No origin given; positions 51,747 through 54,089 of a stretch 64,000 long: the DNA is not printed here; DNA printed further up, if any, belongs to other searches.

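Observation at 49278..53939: YejEF-like ABC permease/ATPase pair has no binding protein or second permease and is coupled to a ~680-aa uncharacterised membrane protein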

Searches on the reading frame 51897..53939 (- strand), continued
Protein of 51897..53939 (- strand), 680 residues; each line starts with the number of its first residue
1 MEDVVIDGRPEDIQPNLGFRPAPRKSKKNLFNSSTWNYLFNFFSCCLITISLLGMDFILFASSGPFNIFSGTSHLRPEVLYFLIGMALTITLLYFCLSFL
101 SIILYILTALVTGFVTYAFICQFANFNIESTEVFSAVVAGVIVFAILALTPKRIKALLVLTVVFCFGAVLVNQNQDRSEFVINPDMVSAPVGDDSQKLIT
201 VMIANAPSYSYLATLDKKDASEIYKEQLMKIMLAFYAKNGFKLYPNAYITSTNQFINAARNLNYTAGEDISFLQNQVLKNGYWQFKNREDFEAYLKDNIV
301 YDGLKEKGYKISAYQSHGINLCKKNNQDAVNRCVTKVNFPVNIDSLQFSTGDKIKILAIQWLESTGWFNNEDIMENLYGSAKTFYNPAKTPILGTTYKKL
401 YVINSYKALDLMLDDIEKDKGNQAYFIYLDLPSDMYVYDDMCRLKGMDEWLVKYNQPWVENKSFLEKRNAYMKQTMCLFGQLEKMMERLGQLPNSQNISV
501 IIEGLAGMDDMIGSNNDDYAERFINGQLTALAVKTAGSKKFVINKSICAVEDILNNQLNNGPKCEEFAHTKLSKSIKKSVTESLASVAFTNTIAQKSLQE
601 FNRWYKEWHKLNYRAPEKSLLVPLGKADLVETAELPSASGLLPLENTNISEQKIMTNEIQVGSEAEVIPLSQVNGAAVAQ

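Call 29: find_related_loci(query=A1, collection=genome_contigs, flank=6000)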
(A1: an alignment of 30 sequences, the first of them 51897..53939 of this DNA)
Query A1 (680 aa) in genome_contigs; peptide patterns used: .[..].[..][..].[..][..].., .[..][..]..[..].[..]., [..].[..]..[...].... (x = any residue, [..] = any of these).
200 stretches matched a pattern; 89 encode a relative of the query (tblastn E <= 1e-3); the best 80 are kept; 80 distinct loci.
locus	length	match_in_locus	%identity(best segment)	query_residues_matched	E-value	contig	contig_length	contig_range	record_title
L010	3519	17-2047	64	7-679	0e+0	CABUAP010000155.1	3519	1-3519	MAG TPA_asm: uncultured Azospirillum sp. isolate MGYG-HGUT-03845 genome assembly, contig: GUT_GENOME245766_155, whole ge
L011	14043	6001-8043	63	1-677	0e+0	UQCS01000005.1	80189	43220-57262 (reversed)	uncultured Azospirillum sp. isolate UMGS149 genome assembly, contig: NODE_63_length_80189_cov_5.367509, whole genome sho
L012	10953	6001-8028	63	1-671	0e+0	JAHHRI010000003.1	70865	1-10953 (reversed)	MAG: Alphaproteobacteria bacterium isolate MAG026 MAG026_3, whole genome shotgun sequence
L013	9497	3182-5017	68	36-639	0e+0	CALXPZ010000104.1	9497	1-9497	MAG: uncultured Alphaproteobacteria bacterium isolate E20__bin236 genome assembly, contig: E20__k127_8493679, whole geno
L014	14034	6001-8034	62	1-671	0e+0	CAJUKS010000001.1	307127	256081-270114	MAG TPA_asm: uncultured Alphaproteobacteria bacterium isolate MGBC160833 genome assembly, contig: MGBC160833.1, whole ge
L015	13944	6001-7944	65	23-666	0e+0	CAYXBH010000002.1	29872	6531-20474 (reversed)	MAG TPA_asm: uncultured Azospirillum sp. isolate SRP141132_co3_342 genome assembly, contig: NODE_1013_length_29872_cov_6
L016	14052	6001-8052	63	1-679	0e+0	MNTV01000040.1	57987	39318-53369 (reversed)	MAG: Azospirillum sp. 51_20 Ley3_66761_scaffold_934, whole genome shotgun sequence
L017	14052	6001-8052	62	1-679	0e+0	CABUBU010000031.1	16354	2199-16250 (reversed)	MAG TPA_asm: uncultured Azospirillum sp. isolate MGYG-HGUT-03859 genome assembly, contig: GUT_GENOME246211_31, whole gen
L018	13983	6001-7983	57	1-671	0e+0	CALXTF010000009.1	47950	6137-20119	MAG: uncultured Alphaproteobacteria bacterium isolate BRZ_RE__bin26 genome assembly, contig: BRZ_RE__NODE_457_length_479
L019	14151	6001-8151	57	1-679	0e+0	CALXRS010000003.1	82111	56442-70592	MAG: uncultured Alphaproteobacteria bacterium isolate BRZ_KK__bin28 genome assembly, contig: BRZ_KK__NODE_461_length_821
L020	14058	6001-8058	62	1-679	0e+0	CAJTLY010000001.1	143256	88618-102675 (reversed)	MAG TPA_asm: uncultured Alphaproteobacteria bacterium isolate MGBC103387 genome assembly, contig: MGBC103387.1, whole ge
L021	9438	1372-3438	42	6-680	0e+0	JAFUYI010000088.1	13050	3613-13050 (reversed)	MAG: Alphaproteobacteria bacterium isolate RGIG4937 Roe_deer_Rumen-3__c341349, whole genome shotgun sequence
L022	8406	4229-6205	43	24-680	2e-178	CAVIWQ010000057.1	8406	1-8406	Bacteroidaceae bacterium isolate G02630-L1_cleanbin_000010 genome assembly, contig: Spades_G02630-L1_contig_4335, whole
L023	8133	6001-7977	43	20-680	9e-177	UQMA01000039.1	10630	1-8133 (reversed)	uncultured Azospirillum sp. isolate UMGS418 genome assembly, contig: NODE_2741_length_10630_cov_3.957825, whole genome s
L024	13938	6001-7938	43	38-680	1e-176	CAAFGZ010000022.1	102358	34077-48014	MAG TPA_asm: Alphaproteobacteria bacterium, isolate HGM16772, WGS project CAAFGZ010000000 data, contig: SRS146812_107_k9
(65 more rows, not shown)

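Call 32: search_protein_representatives(protein=window:51897-53939:-)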
Query: 680 residues. Proteins with E-value up to 0.001 (for the whole library): 375; up to 1e-10: 159; up to 1e-30: 109. The best 150 are listed.
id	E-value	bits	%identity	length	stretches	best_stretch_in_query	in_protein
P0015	2.6e-189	647.4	48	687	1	1-675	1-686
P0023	7.7e-162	556.6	42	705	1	27-674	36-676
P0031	3.5e-133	461.9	38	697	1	19-671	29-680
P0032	1.9e-112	393.4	37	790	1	1-624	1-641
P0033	3.7e-98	346.2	34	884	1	34-620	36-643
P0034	7.3e-98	345.3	37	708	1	1-664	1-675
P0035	5.8e-95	335.7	35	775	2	126-612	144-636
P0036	1.2e-90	321.4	36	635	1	48-612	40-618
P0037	4.3e-89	316.3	34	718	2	131-613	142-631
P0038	1.9e-87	310.8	35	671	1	27-615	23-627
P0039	4.9e-86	306.2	33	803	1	23-613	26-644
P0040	5.6e-86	306.0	34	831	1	37-614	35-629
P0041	8.3e-86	305.4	31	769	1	1-672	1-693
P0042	2.9e-85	303.7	34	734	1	2-615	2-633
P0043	4.3e-84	299.8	32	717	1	46-614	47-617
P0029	1.2e-83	298.3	33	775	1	36-613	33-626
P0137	4.5e-30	121.3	26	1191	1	45-557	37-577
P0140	2.4e-29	118.9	26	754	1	33-613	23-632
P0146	4.1e-23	98.3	25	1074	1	24-615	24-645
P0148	1.7e-21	93.0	26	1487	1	134-554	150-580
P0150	5.5e-21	91.3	26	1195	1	91-571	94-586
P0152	2.7e-20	89.0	24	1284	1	42-554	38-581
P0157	1.2e-17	80.3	27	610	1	30-560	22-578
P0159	4.0e-16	75.2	24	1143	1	24-608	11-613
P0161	7.3e-16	74.3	26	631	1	51-582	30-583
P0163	1.2e-15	73.6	28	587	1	222-609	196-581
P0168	2.8e-14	69.1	27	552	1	81-501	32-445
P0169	3.2e-14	68.9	26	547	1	58-484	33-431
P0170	8.4e-14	67.5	27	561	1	58-491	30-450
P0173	5.1e-13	64.9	26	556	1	36-505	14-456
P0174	1.3e-12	63.6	28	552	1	230-504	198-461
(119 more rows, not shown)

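Call 33: search_protein_families(library=pfam, proteins=[P0137, P0148, P0157, P0161, P0163, P0168, P0169, P0170, P0173, P0174], max_evalue=0.01)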
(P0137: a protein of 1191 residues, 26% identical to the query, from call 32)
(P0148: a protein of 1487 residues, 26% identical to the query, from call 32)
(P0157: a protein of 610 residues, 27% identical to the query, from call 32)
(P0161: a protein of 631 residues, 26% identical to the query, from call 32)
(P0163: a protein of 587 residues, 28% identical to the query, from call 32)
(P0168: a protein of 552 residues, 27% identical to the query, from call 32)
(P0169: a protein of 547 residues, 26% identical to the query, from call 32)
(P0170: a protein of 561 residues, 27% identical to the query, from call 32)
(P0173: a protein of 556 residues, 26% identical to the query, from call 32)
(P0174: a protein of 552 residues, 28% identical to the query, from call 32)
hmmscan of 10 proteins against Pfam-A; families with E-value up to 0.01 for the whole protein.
P0137 (1191 aa): 1 family
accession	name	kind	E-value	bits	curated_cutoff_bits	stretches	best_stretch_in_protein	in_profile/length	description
PF00884.28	Sulfatase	-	4.8e-05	23.2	25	1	309-531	78-248/301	Sulfatase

P0148 (1487 aa): 1 family
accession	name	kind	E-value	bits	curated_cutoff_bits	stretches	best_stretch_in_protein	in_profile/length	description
PF00884.28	Sulfatase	-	0.0066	16.2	25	0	421-534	145-250/301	Sulfatase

P0157 (610 aa): 1 family
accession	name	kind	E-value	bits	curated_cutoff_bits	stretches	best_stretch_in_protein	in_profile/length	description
PF00884.28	Sulfatase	-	0.0024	17.7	25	1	317-523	84-247/301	Sulfatase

P0161 (631 aa): 2 families
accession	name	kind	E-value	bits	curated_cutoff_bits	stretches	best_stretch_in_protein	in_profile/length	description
PF00884.28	Sulfatase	-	8.5e-06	25.7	25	1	401-502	149-245/301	Sulfatase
PF02995.22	DUF229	-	0.0022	17.2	25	1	446-533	289-367/496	Protein of unknown function (DUF229)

P0163 (587 aa): 1 family
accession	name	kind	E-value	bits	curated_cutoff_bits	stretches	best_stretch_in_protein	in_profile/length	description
PF00884.28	Sulfatase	-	0.0035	17.1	25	0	257-481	67-256/301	Sulfatase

P0168 (552 aa): 2 families
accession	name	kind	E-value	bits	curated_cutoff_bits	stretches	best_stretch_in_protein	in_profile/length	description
PF02995.22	DUF229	-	0.00039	19.7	25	1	415-458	306-349/496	Protein of unknown function (DUF229)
PF00884.28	Sulfatase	-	0.0016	18.3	25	1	395-454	184-245/301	Sulfatase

P0169 (547 aa): 0 families

P0170 (561 aa): 1 family
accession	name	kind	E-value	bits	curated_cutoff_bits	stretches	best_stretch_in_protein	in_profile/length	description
PF00884.28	Sulfatase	-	0.00035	20.4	25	0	406-469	200-245/301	Sulfatase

P0173 (556 aa): 1 family
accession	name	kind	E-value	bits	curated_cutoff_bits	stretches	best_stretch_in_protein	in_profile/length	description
PF00884.28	Sulfatase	-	8.9e-06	25.7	25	1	356-469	151-250/301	Sulfatase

P0174 (552 aa): 2 families
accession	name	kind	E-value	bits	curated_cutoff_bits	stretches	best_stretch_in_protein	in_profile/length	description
PF00884.28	Sulfatase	-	9.5e-09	35.4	25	1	210-469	37-247/301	Sulfatase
PF02995.22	DUF229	-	0.003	16.8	25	1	430-467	308-345/496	Protein of unknown function (DUF229)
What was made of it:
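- Among 10 of these relatives scanned, PF00884 reaches Pfam's cutoff in three and gives weaker hits in six (call 33).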

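Call 46: find_encoding_contigs(protein=P0174, flank=8000, max_places=3)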
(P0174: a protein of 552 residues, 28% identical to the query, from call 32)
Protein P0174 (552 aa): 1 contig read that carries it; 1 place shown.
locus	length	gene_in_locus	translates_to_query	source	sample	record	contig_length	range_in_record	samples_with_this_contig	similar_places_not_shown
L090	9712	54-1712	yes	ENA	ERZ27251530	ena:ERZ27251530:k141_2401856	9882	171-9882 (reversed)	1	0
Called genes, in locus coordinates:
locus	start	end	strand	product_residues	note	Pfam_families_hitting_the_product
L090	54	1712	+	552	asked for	PF00884:Sulfatase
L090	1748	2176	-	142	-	PF00037:Fer4 (faint), PF12838:Fer4_7 (weak), PF13187:Fer4_9 (weak), PF14697:Fer4_21 (weak), PF12838:Fer4_7 (weak), PF13187:Fer4_9 (weak), PF14697:Fer4_21 (weak), PF12838:Fer4_7 (weak), +7 more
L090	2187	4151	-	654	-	PF02730:AFOR_N, PF01314:AFOR_C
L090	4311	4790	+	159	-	PF01047:MarR, PF12802:MarR_2, PF13463:HTH_27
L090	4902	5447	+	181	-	PF13686:DrsE_2, PF02635:DsrE (faint)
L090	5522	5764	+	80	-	PF01206:TusA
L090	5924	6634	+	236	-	PF02665:Nitrate_red_gam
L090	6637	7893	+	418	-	PF12797:Fer4_2 (faint), PF13183:Fer4_8, PF13237:Fer4_10 (faint), PF13534:Fer4_17, PF02754:CCG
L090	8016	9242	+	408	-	PF03349:Toluene_X, PF13505:OMP_b-brl (faint), PF13609:Porin_4 (faint), PF10677:DUF2490 (faint), PF03349:Toluene_X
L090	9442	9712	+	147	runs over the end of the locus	?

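Call 47: find_encoding_contigs(protein=P0148, flank=8000, max_places=3)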
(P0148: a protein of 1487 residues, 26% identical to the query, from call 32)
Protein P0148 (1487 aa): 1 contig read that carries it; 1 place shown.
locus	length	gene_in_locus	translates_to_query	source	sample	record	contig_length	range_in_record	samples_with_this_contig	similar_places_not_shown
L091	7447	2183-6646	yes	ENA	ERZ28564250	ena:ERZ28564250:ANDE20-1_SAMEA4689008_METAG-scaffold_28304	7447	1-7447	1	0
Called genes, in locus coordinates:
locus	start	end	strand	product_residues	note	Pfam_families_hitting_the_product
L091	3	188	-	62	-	?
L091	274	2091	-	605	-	PF13424:TPR_12, PF00515:TPR_1, PF13432:TPR_16, PF00515:TPR_1, PF13424:TPR_12, PF00515:TPR_1, PF07719:TPR_2, PF13489:Methyltransf_23, +33 more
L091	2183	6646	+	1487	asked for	-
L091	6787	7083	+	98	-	PF00462:Glutaredoxin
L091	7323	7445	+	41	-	?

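Call 48: find_encoding_contigs(protein=P0140, flank=6000, max_places=2)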
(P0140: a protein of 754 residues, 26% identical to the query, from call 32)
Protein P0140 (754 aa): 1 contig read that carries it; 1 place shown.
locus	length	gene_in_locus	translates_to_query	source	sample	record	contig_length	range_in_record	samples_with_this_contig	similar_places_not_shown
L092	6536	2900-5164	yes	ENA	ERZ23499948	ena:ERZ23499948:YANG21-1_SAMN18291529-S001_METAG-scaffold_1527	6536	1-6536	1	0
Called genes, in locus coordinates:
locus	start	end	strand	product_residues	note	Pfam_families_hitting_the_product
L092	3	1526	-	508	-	?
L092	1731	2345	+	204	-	PF00163:Ribosomal_S4, PF01479:S4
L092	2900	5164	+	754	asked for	-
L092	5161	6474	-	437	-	-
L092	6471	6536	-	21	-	?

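Call 49: find_encoding_contigs(protein=P0137, flank=6000, max_places=2)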
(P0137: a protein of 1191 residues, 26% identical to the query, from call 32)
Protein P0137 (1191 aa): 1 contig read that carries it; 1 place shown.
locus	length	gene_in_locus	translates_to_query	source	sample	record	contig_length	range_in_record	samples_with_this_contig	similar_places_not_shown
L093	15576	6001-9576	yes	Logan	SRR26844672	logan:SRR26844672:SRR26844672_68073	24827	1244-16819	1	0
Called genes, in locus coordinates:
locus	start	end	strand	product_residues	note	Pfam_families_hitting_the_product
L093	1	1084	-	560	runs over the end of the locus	PF02463:SMC_N, PF13476:AAA_23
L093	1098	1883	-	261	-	PF13512:TPR_18, PF13525:YfiO, PF13174:TPR_6 (faint)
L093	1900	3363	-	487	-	PF00171:Aldedh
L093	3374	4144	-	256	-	-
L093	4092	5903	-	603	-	PF13424:TPR_12, PF13432:TPR_16, PF00515:TPR_1, PF13414:TPR_11, PF00515:TPR_1, PF07719:TPR_2, PF13489:Methyltransf_23, PF08241:Methyltransf_11, +28 more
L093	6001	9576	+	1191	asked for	-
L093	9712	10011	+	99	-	PF00462:Glutaredoxin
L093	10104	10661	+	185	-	PF13091:PLDc_2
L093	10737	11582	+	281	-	-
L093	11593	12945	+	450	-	PF03702:AnmK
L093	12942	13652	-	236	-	PF01863:YgjP-like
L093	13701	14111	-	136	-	PF05443:ROS_MUCR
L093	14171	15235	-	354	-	PF02547:Queuosine_synth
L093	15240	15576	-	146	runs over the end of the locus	PF09346:SMI1_KNR4 (weak)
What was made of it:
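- X relatives outside this clade occur without yejEF, next to rpsD or between a TPR-methyltransferase gene and a glutaredoxin gene (calls 47-49).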
